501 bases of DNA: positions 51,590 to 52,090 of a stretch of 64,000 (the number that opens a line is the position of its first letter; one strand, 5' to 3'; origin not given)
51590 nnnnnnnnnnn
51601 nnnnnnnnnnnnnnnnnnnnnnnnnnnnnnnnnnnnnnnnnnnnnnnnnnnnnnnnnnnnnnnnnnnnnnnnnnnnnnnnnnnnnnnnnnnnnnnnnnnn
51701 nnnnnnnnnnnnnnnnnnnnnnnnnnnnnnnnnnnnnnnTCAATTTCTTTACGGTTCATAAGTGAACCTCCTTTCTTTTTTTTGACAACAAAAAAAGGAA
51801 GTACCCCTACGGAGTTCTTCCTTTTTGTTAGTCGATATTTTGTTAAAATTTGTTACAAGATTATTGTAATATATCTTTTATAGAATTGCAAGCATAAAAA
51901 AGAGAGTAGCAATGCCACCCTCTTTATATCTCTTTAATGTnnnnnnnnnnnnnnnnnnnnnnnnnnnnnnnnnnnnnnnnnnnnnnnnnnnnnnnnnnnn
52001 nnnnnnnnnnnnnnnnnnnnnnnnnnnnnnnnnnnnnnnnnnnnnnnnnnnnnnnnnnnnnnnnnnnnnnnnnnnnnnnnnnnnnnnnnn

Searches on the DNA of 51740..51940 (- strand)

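Call 84: search_dna_similar(query=window:51740-51940:-, collection=plasmids, mode=distant, max_evalue=0.001, max_rows=10)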
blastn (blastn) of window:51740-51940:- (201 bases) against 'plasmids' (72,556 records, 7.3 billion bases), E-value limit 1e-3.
No match.
